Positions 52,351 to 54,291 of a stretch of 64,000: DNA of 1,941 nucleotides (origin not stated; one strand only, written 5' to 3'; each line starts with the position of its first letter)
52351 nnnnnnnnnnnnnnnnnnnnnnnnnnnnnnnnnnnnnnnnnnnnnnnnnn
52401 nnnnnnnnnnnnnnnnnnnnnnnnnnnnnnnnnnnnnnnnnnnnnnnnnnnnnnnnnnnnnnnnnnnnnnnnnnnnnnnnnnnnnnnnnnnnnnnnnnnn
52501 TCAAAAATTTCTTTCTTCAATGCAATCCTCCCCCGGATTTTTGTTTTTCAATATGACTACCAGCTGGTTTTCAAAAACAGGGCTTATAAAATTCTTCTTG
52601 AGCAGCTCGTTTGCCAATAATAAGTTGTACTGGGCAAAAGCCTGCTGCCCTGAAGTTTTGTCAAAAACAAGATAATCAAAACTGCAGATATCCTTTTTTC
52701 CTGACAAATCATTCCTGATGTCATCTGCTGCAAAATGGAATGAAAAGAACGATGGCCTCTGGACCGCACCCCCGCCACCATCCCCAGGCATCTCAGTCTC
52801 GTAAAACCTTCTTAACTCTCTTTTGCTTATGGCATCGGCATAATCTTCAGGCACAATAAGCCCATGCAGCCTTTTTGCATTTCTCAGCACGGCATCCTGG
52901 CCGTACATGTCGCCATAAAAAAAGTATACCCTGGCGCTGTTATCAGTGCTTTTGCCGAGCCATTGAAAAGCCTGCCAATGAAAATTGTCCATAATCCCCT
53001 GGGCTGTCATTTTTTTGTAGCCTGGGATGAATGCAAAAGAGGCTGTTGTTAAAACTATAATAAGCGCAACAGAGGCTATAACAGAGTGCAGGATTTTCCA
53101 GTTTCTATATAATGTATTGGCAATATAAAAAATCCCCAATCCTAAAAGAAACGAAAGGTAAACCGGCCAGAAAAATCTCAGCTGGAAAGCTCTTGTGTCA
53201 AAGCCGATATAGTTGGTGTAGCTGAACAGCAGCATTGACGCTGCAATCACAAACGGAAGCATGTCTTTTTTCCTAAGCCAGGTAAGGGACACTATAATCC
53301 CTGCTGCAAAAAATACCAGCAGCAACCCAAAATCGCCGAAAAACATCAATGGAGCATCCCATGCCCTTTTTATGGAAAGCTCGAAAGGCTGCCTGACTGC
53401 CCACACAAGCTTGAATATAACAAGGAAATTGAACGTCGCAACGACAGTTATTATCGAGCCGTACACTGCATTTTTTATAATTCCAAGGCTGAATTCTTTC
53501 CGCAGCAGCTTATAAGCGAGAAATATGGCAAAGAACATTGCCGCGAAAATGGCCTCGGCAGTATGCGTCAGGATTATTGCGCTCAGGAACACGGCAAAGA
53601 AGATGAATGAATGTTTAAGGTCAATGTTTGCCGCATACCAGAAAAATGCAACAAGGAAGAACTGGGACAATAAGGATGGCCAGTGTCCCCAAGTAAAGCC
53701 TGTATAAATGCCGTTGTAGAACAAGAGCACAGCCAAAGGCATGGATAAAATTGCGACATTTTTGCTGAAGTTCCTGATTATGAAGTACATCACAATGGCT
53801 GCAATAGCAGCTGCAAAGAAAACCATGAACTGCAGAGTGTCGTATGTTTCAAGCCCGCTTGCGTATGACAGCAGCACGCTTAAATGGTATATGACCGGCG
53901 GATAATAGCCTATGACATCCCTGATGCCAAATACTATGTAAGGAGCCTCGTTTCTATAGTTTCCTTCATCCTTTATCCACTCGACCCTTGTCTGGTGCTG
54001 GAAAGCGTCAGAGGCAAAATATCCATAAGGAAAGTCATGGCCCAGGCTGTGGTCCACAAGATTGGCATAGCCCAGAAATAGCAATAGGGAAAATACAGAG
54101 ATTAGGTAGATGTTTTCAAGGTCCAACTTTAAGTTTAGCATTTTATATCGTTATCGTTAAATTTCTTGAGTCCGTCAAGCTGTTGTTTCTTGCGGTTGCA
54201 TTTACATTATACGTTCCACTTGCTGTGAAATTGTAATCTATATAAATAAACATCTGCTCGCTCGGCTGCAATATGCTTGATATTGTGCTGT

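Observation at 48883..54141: Three paralogous GT-C-like membrane proteins; two are paired with small paralogous membrane proteins in a convergent arrangement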

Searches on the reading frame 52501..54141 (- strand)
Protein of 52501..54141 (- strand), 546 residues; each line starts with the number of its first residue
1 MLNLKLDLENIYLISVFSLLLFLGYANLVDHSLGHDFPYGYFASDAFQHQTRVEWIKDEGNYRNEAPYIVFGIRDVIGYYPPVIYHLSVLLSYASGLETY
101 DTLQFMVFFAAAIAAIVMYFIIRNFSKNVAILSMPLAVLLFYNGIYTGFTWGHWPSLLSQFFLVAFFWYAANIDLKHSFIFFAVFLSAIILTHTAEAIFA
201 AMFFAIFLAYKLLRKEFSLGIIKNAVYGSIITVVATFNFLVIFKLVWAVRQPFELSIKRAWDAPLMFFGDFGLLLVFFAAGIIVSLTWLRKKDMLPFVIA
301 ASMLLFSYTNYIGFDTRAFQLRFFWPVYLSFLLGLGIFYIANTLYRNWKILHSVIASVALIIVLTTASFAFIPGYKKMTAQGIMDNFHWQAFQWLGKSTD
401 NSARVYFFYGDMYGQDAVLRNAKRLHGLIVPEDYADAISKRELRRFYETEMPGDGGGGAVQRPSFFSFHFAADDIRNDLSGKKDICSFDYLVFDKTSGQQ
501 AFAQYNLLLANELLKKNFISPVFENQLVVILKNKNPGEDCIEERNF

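Call 3: search_protein_families(library=pfam, proteins=[window:52501-54141:-], max_evalue=1)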
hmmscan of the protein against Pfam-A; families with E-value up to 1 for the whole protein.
window:52501-54141:- (546 aa): 0 families

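Call 4: search_protein_families(library=ncbifam, proteins=[window:52501-54141:-], max_evalue=1)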
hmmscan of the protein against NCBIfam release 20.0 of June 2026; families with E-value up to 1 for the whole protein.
window:52501-54141:- (546 aa): 1 family
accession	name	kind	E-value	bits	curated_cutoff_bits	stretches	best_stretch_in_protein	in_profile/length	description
NF045533.1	T4SS_MesI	equivalog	0.09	12.2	300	1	175-256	169-248/270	Dot/Icm T4SS effector metaeffector MesI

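Call 12: search_solved_structures(query=window:52501-54141:-, max_evalue=10)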
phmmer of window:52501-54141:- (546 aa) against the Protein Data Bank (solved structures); distinct sequences matched with E-value up to 10: 2.
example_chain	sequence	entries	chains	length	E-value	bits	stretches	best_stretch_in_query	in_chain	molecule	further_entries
6ynx_f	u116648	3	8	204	0.5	12.1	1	345-417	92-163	subunit f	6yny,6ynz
6u3r_A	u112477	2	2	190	4.7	8.9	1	436-491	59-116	DnaJ homolog subfamily B member 6,DnaJ homolog subfamily B member 6 | DnaJ homolog subfamily B member 6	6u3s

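Call 23: find_homologous_proteins(query=window:52501-54141:-)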
Query window:52501-54141:- (546 aa): 261 proteins with E <= 0.001 among 8000 candidates; the best 120 are listed.
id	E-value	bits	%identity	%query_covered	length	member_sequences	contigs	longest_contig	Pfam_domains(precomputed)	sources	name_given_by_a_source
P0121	0.0e+0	1225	100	100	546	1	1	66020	-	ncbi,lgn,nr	ncbi:hypothetical protein HYX08_07285 [Candidatus Woesearchaeota archaeon]|nr:hypothetical protein [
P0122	0.0e+0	1010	79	100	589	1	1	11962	-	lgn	-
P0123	1.9e-239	814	62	100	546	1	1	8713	-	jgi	jgi:hypothetical protein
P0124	8.0e-233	792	60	100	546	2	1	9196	-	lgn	-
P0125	9.3e-217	739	57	100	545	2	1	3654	-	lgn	-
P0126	1.5e-214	732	56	100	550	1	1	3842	-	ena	-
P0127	1.9e-206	705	55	100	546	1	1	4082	-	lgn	-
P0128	1.4e-201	689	53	100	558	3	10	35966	-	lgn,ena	-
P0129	6.2e-201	687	54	100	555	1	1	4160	-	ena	-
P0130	1.1e-200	686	54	94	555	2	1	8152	-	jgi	-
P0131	3.8e-200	684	54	100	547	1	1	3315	-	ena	-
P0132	1.5e-199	682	54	100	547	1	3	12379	-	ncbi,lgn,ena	-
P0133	4.6e-199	681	52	100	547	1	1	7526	-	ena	-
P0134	5.2e-199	680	54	100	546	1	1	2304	-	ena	-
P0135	9.4e-199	680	54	100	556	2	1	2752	-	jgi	-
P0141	1.0e-196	673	53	100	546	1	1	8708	PF20176.4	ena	-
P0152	1.4e-192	659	52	100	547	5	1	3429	PF20176.4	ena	-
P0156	2.3e-188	645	52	100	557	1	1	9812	PF20176.4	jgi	-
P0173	6.6e-180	617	52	94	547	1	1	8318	PF20176.4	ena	-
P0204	3.9e-164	565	47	100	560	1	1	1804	PF20176.4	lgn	-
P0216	1.1e-161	557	48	99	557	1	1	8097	PF20176.4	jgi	-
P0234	3.7e-159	549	48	100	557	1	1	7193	PF20176.4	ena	-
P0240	1.8e-158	547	47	100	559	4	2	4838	PF20176.4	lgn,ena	-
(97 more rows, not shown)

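Call 34: predict_structure(alignment_id=A2)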
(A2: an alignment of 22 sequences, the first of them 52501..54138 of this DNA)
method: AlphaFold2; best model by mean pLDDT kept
length: 545 residues; sequences in the alignment: 22
mean_pLDDT: 74.9   pTM: 0.74
mean pLDDT of the five models: 74.9, 73.7, 70.5, 70.0, 69.9
residues with pLDDT >= 90: 187; 70-90: 163; 50-70: 111; < 50: 84
segments of 3 or more residues with pLDDT < 50: 29-82, 314-318, 411-416, 452-458, 471-475
pLDDT, mean of each block of 10 residues (from residue 1): 71 90 65 38 37 27 36 45 53 58 79 94 94 89 61 78 94 91 91 83 92 88 94 85 65 52 67 91 88 91 74 52 90 95 91 94 78 55 68 79 78 48 72 88 84 44 64 55 91 82 91 94 91 92 86
secondary structure, 60 per line:
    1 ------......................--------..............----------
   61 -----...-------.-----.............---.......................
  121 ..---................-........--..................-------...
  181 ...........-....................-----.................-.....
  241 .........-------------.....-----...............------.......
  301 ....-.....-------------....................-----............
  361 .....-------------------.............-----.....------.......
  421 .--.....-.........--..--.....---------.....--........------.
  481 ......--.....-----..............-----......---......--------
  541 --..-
elements in order: H7-28 H37-50 H82-94 H98-122 H126-141 H143-150 H153-170 H178-191 H193-212 H218-234 H236-249 H263-267 H273-287 H294-304 H306-310 H324-343 H349-365 H385-397 E403-407 H414-421 E424-428 H430-438 E445-449 E459-463 E466-469 H470-473 E480-483 E489-493 H499-512 E518-523 E527-532

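Call 36: fold_search(model_id=the predicted structure, library=pdb)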
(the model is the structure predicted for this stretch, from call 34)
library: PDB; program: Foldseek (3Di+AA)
matches with E <= 10: 182; with E <= 0.001: 14
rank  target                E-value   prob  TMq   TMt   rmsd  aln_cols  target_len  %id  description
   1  7oci_F                2.3e-06  1.00  0.51  0.44  10.4       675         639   12  Cryo-EM structure of yeast Ost6p containing oligosaccharyltransferase complex (released 2022-02-16)
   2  8age_A                1.1e-05  1.00  0.51  0.45  11.7       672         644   12  Structure of yeast oligosaccharylransferase complex with acceptor peptide bound (released 2022-12-07)
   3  6s7t_A                1.9e-05  1.00  0.43  0.35  12.2       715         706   12  Cryo-EM structure of human oligosaccharyltransferase complex OST-B (released 2019-12-18)
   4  8pn9_A                2.1e-05  1.00  0.48  0.41   8.3       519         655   13  Structure of human oligosaccharyltransferase OST-A complex bound to NGI-1 (released 2024-05-08)
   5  6s7o_A                2.1e-05  1.00  0.48  0.41  11.4       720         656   11  Cryo-EM structure of human oligosaccharyltransferase complex OST-A (released 2019-12-18)
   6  8b6l_I                3.8e-05  1.00  0.49  0.41  11.6       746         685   10  Subtomogram average of the human Sec61-TRAP-OSTA-translocon (released 2022-12-07)
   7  6ezn_F                3.8e-05  1.00  0.51  0.44  12.4       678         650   13  Cryo-EM structure of the yeast oligosaccharyltransferase (OST) complex (released 2018-01-17)
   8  6ftg_5                4.0e-05  1.00  0.48  0.42  11.6       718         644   12  Subtomogram average of OST-containing ribosome-translocon complexes from canine rough microsomal membranes (released 2018-03-21)
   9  6gxc_A                5.8e-05  1.00  0.49  0.40  11.0       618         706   10  Bacterial oligosaccharyltransferase PglB in complex with an inhibitory peptide and a reactive lipid-linked oligosaccha (released 2018-11-14)
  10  5ogl_A                2.1e-04  1.00  0.48  0.38   9.0       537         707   11  Structure of bacterial oligosaccharyltransferase PglB in complex with an acceptor peptide and an lipid-linked oligosac (released 2017-10-25)
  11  3rce_A                2.5e-04  1.00  0.48  0.40   7.7       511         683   12  Bacterial oligosaccharyltransferase PglB (released 2011-06-15)
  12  5gmy_A                6.6e-04  1.00  0.41  0.29  13.4       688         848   13  Crystal structure of the Archaeoglobus fulgidus oligosaccharyltransferase (O29867_ARCFU) tethered with an acceptor pep (released 2017-02-01)
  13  6w98_A                8.8e-04  1.00  0.49  0.24   9.8       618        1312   12  Single-Particle Cryo-EM Structure of Arabinofuranosyltransferase AftD from Mycobacteria (released 2020-05-13)
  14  7zlg_A                1.0e-03  1.00  0.38  0.33  11.7       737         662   12  Cryo-EM structure of C-mannosyltransferase CeDPY19, in complex with acceptor peptide and bound to CMT2-Fab and anti-Fa (released 2023-01-11)
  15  8if8_C                1.3e-03  1.00  0.44  0.41  10.1       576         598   11  Arabinosyltransferase AftA (released 2023-05-31)
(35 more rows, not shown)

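Call 86: search_solved_structures(query=A2, max_evalue=10)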
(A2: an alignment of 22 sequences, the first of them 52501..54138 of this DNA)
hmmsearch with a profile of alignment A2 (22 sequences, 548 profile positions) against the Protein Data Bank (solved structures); distinct sequences matched with E-value up to 10: 0.
